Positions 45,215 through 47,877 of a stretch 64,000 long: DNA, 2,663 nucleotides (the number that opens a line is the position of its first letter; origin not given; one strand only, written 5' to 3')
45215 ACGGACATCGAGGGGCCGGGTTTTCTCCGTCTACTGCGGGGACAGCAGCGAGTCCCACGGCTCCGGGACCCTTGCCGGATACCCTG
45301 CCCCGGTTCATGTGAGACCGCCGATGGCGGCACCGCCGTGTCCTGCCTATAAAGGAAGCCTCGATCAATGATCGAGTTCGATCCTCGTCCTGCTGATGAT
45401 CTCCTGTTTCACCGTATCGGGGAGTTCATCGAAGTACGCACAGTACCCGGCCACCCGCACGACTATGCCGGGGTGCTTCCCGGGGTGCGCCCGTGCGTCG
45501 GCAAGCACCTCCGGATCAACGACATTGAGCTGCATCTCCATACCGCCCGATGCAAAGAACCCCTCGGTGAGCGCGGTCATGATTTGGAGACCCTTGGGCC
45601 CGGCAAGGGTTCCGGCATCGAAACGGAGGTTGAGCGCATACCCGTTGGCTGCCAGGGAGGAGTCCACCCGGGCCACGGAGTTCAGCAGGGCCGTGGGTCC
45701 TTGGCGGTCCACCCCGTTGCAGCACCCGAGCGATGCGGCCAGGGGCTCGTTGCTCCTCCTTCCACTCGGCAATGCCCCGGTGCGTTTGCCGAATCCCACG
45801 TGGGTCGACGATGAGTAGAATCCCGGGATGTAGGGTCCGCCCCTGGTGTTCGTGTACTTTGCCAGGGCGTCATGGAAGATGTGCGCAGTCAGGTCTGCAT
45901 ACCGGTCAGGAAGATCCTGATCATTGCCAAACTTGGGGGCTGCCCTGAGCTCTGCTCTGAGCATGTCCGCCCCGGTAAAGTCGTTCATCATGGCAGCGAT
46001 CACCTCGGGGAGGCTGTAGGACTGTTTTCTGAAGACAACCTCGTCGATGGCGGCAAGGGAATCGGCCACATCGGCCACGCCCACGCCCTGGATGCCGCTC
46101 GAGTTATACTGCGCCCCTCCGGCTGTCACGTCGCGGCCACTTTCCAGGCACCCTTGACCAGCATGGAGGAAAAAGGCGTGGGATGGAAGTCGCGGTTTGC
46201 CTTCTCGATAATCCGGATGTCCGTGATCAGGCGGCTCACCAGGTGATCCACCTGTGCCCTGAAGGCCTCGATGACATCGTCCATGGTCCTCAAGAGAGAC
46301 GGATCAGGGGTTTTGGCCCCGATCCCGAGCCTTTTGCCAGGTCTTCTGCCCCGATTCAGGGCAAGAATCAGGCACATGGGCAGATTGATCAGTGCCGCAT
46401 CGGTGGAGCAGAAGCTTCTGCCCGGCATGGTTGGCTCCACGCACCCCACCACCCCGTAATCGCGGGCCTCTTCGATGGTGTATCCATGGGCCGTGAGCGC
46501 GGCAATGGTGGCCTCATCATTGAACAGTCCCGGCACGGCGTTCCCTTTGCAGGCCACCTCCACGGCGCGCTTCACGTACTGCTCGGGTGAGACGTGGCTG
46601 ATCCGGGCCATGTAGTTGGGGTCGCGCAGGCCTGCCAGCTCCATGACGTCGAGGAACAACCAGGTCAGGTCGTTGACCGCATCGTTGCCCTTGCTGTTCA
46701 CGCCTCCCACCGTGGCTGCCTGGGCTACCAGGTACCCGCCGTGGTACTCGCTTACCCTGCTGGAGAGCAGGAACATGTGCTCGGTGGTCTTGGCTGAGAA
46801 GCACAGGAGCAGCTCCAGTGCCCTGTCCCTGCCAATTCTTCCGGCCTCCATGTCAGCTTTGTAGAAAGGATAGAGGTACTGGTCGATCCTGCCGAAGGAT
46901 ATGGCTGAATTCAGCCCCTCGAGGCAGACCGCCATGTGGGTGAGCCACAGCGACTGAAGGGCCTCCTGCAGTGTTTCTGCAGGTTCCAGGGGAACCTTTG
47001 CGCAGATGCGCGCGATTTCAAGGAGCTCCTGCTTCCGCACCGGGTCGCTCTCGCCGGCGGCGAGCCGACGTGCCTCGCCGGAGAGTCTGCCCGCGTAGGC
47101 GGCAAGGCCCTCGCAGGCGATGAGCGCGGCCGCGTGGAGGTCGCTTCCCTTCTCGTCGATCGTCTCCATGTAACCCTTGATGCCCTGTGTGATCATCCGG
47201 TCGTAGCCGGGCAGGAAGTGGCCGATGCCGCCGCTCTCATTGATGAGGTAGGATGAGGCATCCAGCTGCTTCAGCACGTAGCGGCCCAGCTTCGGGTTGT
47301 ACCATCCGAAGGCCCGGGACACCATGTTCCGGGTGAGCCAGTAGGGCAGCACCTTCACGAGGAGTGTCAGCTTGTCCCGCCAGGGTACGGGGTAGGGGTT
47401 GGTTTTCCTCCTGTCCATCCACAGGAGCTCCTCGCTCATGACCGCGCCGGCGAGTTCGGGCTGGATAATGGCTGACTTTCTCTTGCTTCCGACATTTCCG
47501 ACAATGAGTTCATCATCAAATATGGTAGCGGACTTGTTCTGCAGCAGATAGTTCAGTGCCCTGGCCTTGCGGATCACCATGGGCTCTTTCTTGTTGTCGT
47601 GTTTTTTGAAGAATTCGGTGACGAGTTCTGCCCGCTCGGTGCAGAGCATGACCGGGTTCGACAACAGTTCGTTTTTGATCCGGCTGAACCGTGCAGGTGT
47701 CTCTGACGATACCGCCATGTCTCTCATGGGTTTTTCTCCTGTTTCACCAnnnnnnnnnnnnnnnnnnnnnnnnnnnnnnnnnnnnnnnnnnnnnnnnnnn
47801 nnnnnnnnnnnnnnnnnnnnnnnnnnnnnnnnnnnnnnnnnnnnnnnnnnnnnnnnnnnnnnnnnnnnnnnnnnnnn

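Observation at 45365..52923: GntR-controlled locus with two paralogous PFL2-type glycyl radical enzymes, one activase and a tandem PNPOx-like flavoprotein; substrate unknown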

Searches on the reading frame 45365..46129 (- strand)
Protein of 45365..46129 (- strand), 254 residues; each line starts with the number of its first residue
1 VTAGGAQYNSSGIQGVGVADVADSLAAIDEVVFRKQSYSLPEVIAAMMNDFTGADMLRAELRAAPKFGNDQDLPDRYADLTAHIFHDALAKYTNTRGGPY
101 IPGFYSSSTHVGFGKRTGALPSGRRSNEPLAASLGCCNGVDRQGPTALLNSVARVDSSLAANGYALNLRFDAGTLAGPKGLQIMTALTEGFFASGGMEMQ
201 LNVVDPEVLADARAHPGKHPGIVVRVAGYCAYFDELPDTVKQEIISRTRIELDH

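Call 4: search_protein_families(library=pfam, proteins=[window:45365-46129:-], max_evalue=0.01)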
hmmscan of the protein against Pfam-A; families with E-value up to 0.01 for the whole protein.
window:45365-46129:- (254 aa): 2 families
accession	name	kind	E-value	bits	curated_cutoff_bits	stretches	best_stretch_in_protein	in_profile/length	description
PF02901.20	PFL-like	-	1.8e-33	116.6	24.3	1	1-114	534-647/647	Pyruvate formate lyase-like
PF01228.26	Gly_radical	-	9.6e-23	81.2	22.2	1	138-233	9-105/106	Glycine radical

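Call 6: search_protein_families(library=ncbifam, proteins=[window:45365-46129:-], max_evalue=0.001)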
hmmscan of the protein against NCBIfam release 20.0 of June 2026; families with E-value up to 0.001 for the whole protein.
window:45365-46129:- (254 aa): 12 families
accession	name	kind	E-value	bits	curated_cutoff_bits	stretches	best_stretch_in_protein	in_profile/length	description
TIGR01774.1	PFL2-3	subfamily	1.9e-70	238.1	678.2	1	2-250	532-784/786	formate C-acetyltransferase/glycerol dehydratase family glycyl radical enzyme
NF007437.0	PRK09983.1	equivalog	3.5e-57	194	1109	1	1-249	510-762/765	formate C-acetyltransferase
NF043068.1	glycl_HYPD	equivalog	4.2e-54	183.8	1100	1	3-249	535-781/784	trans-4-hydroxy-L-proline dehydratase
NF048009.1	SfplDhtHpfGKleb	equivalog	1.4e-52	178.9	1000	1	1-250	567-822/824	(2S)-3-sulfopropanediol dehydratase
TIGR04394.1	choline_CutC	equivalog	7.8e-47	160.3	1050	1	2-251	538-787/789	choline trimethylamine-lyase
NF048011.1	SfplDhtHpsGDes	equivalog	2.8e-42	145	1000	1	15-249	582-818/821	(2S)-3-sulfopropanediol dehydratase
NF033718.1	indole_decarb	equivalog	7e-38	130.4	1100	1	60-249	676-865/868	indoleacetate decarboxylase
NF033715.1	glycyl_HPDL_Lrg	equivalog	9.5e-32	109.7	1150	1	60-250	709-899/901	4-hydroxyphenylacetate decarboxylase large subunit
TIGR01255.1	pyr_form_ly_1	equivalog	1.6e-24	86.4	994.2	1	64-248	548-739/744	formate C-acetyltransferase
NF038360.1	rad_fix_GrcA3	exception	1.5e-13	50.6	158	1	185-248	10-73/78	autonomous glycyl radical cofactor GrcA3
TIGR04365.1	spare_glycyl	equivalog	1e-08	35.5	170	1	194-248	67-121/126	autonomous glycyl radical cofactor GrcA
NF008341.1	PRK11127.1-1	equivalog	2.7e-08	33.7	145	1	195-248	22-75/80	autonomous glycyl radical cofactor GrcA2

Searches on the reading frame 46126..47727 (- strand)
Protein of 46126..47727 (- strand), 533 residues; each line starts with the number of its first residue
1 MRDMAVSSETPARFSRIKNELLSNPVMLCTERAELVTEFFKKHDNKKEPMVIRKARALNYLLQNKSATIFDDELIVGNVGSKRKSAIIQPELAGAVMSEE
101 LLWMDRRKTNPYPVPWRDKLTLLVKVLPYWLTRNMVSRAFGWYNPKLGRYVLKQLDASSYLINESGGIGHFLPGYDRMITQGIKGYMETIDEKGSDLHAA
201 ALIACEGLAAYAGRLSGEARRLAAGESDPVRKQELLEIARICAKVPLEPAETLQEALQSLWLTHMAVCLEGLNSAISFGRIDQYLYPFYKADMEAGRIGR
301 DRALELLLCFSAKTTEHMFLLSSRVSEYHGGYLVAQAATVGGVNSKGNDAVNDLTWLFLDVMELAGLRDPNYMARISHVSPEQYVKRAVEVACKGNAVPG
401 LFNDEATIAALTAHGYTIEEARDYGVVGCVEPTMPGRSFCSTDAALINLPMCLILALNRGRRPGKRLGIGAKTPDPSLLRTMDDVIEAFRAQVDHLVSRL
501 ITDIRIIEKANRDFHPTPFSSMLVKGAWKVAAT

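Call 4: search_protein_families(library=pfam, proteins=[window:46126-47727:-], max_evalue=0.01)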
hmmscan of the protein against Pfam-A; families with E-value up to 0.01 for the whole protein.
window:46126-47727:- (533 aa): 1 family
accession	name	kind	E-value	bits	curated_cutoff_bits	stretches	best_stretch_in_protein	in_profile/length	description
PF02901.20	PFL-like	-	2.5e-130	436.5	24.3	1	13-526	4-526/647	Pyruvate formate lyase-like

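Call 6: search_protein_families(library=ncbifam, proteins=[window:46126-47727:-], max_evalue=0.001)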
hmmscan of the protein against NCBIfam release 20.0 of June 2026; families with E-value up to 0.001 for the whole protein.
window:46126-47727:- (533 aa): 9 families
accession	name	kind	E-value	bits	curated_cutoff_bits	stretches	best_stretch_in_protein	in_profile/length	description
TIGR01774.1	PFL2-3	subfamily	1.2e-106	357.8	678.2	1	13-525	5-522/786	formate C-acetyltransferase/glycerol dehydratase family glycyl radical enzyme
TIGR04394.1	choline_CutC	equivalog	5.7e-88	296.3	1050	1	12-527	3-530/789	choline trimethylamine-lyase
NF048011.1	SfplDhtHpsGDes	equivalog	4.9e-87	293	1000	1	9-526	21-558/821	(2S)-3-sulfopropanediol dehydratase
NF043068.1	glycl_HYPD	equivalog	4.8e-79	266.3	1100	1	13-525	3-524/784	trans-4-hydroxy-L-proline dehydratase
NF048009.1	SfplDhtHpfGKleb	equivalog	1.8e-77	261.2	1000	1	12-525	26-558/824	(2S)-3-sulfopropanediol dehydratase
NF007437.0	PRK09983.1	equivalog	2e-73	247.8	1109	1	12-525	3-501/765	formate C-acetyltransferase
NF033718.1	indole_decarb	equivalog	5.3e-55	187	1100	2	197-527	256-586/868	indoleacetate decarboxylase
NF033715.1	glycyl_HPDL_Lrg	equivalog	7e-35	120.1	1150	1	199-436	273-513/901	4-hydroxyphenylacetate decarboxylase large subunit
TIGR01255.1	pyr_form_ly_1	equivalog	9e-15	54.2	994.2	1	248-508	231-483/744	formate C-acetyltransferase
